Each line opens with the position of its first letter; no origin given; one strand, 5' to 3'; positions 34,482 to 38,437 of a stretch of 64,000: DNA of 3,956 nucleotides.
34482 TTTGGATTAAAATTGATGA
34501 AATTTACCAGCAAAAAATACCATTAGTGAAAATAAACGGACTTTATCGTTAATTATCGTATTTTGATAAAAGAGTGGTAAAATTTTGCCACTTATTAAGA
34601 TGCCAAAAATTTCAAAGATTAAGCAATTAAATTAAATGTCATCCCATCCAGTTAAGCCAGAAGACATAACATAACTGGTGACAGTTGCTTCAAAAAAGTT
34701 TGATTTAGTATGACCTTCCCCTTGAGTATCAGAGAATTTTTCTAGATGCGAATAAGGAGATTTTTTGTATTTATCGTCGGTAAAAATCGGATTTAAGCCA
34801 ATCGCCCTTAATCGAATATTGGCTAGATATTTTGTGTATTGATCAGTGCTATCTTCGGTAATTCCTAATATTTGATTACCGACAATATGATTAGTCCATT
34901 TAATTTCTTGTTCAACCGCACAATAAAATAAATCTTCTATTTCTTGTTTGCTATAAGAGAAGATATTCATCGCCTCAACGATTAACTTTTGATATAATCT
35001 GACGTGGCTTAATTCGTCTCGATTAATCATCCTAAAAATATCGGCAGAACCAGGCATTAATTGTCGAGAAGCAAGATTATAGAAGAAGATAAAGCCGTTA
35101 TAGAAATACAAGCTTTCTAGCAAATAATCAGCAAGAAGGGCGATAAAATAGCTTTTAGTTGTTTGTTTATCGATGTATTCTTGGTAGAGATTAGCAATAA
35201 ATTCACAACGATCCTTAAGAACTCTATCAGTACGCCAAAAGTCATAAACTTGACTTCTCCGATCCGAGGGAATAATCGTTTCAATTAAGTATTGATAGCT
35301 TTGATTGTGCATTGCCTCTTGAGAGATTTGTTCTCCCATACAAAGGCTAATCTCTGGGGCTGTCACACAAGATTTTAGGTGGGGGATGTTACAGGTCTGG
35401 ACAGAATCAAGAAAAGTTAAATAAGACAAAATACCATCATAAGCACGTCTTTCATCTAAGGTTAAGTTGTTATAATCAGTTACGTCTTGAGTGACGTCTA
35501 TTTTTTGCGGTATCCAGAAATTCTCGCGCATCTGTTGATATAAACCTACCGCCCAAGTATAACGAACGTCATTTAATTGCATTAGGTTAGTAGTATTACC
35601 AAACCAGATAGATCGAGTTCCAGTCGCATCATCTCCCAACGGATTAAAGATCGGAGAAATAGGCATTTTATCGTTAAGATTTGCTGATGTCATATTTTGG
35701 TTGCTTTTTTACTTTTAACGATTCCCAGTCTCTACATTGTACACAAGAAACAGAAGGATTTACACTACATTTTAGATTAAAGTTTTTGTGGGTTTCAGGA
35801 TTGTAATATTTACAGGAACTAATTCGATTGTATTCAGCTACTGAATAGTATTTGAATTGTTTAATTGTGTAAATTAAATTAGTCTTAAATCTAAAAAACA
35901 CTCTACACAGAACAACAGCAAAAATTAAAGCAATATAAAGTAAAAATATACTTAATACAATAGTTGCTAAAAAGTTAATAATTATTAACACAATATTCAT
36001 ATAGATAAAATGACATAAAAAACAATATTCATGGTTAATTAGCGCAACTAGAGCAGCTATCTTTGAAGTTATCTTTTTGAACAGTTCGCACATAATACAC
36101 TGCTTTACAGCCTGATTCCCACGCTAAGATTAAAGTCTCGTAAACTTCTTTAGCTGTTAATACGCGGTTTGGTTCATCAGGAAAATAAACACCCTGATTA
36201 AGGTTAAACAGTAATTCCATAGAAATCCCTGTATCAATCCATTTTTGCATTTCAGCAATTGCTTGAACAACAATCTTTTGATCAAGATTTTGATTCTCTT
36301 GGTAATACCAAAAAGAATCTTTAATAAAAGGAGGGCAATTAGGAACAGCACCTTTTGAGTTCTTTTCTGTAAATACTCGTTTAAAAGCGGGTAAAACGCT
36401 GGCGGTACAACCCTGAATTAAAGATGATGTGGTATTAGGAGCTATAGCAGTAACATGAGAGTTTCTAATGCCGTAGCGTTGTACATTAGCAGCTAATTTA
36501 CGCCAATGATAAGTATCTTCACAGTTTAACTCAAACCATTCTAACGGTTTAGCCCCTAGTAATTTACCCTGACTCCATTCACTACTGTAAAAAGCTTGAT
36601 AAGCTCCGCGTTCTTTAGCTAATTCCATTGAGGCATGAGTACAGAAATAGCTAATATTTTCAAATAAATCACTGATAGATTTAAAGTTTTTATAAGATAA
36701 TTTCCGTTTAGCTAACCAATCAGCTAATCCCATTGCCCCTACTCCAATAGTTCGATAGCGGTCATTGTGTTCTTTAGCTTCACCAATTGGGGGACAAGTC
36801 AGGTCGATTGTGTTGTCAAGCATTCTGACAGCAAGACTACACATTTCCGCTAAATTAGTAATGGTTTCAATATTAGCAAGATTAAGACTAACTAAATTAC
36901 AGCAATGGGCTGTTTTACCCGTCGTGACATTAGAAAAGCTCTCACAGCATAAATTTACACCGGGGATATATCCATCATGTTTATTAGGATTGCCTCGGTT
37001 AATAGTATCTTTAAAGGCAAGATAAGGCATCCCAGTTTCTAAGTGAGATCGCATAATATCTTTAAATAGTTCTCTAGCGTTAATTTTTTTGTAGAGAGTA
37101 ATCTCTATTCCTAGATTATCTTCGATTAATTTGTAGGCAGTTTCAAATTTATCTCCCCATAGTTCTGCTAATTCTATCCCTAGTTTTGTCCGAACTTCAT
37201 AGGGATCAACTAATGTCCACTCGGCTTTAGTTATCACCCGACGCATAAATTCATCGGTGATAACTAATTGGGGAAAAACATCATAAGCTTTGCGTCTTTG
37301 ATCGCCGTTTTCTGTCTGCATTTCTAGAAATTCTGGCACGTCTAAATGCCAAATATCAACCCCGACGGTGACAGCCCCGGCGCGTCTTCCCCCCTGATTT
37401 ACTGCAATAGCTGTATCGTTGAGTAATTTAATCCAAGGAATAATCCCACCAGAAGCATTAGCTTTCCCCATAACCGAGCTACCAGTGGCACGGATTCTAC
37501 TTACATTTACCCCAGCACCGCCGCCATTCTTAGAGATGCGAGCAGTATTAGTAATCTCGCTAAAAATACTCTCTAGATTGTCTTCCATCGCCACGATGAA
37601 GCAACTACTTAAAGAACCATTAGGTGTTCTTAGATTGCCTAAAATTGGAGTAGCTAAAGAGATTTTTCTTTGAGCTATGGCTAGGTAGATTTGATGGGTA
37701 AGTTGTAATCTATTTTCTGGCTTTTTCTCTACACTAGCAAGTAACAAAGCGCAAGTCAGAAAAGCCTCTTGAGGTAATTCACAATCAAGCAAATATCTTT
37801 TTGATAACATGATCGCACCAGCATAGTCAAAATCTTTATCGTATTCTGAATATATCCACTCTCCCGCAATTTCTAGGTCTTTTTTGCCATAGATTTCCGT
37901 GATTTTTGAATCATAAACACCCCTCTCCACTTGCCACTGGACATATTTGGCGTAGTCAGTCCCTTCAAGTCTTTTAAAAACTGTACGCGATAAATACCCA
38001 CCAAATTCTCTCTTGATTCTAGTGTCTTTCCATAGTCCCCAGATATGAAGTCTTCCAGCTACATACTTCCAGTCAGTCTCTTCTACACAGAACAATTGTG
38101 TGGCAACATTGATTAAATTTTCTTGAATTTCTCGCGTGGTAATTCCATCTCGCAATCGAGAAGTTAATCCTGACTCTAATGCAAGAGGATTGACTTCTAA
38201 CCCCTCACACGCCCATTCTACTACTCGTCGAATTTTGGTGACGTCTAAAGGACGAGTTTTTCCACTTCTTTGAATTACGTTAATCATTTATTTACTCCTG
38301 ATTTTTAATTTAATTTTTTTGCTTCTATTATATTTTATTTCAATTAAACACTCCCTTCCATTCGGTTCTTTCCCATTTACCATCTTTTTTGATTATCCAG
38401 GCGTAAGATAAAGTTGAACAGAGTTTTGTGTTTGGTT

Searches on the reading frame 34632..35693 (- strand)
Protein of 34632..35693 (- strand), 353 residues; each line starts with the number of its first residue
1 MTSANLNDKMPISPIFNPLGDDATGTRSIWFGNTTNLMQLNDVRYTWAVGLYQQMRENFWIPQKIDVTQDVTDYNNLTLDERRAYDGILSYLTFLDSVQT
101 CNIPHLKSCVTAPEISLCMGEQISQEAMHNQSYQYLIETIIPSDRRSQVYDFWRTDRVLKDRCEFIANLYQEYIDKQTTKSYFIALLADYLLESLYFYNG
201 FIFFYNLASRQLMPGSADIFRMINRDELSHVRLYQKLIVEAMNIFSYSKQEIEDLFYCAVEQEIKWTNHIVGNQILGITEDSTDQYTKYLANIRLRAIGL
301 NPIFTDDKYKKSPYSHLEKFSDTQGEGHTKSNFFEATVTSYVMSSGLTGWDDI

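Call 25: search_protein_families(library=phrogs, proteins=[window:34632-35693:-], max_evalue=0.001)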
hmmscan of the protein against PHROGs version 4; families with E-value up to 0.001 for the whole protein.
window:34632-35693:- (353 aa): 4 families
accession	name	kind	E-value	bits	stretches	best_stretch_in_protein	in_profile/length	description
phrog_86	-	DNA, RNA and nucleotide metabolism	1.6e-83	282.2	1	8-346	39-389/504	ribonucleoside diphosphate reductase small subunit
phrog_24856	-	DNA, RNA and nucleotide metabolism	2.9e-22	80.4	1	44-223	14-194/195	ribonucleotide reductase class Ia beta subunit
phrog_10582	-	DNA, RNA and nucleotide metabolism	9.9e-18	65.3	1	14-177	4-165/255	ribonucleotide reductase class Ia beta subunit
phrog_8368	-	DNA, RNA and nucleotide metabolism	1.5e-17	65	1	213-344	1-138/156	aerobic NDP reductase small subunit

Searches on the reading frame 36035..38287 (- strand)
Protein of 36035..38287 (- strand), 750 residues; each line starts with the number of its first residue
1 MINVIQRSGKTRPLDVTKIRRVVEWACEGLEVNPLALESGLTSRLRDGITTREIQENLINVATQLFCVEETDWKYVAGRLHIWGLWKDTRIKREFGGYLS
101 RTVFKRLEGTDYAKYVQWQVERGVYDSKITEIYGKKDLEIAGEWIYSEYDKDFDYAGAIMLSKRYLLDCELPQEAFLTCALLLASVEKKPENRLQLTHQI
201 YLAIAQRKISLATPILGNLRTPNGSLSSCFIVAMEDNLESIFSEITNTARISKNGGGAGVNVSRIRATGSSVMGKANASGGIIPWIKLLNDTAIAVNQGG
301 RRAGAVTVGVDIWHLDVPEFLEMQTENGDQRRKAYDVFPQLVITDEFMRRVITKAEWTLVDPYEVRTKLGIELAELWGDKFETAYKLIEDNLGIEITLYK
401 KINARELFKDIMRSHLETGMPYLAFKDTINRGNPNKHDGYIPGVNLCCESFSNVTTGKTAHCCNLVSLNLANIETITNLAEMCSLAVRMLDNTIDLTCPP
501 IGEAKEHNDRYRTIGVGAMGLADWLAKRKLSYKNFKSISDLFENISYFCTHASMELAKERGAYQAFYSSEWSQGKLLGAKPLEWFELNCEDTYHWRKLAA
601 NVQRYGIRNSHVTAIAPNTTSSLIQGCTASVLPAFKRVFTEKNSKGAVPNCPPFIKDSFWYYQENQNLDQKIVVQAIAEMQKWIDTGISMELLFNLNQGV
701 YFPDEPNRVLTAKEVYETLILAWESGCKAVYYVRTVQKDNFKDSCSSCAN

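Call 40: search_protein_families(library=phrogs, proteins=[window:36035-38287:-], max_evalue=0.00001)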
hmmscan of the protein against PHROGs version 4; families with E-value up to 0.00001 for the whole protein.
window:36035-38287:- (750 aa): 10 families
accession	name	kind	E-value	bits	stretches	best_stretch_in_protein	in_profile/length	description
phrog_84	-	DNA, RNA and nucleotide metabolism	6.2e-212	707.4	1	1-749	62-795/975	ribonucleoside-diphosphate reductase large subunit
phrog_3987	-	DNA, RNA and nucleotide metabolism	1.2e-111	374.7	1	2-474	4-461/467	ribonucleotide reductase large subunit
phrog_3844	-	moron, auxiliary metabolic gene and host takeover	3.7e-74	251.3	1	312-748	2-449/451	NrdA-like aerobic NDP reductase large subunit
phrog_22953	-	DNA, RNA and nucleotide metabolism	1.9e-43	149.8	1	260-447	2-201/201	ribonucleotide reductase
phrog_6132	-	DNA, RNA and nucleotide metabolism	8.3e-29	102.1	1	118-302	105-291/530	ribonucleotide reductase large subunit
phrog_30939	-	DNA, RNA and nucleotide metabolism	1.1e-15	57.7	1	209-336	481-606/977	ribonucleotide reductase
phrog_12229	-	DNA, RNA and nucleotide metabolism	3.1e-11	43.4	1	156-303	10-152/577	ribonucleotide reductase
phrog_10616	-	DNA, RNA and nucleotide metabolism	6.1e-11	43.5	1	653-748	6-106/111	ribonucleotide reductase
phrog_36555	-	DNA, RNA and nucleotide metabolism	8.3e-11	43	1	595-743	3-146/172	ribonucleotide reductase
phrog_367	-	DNA, RNA and nucleotide metabolism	9.6e-11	41.6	1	287-648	267-548/701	ribonucleotide reductase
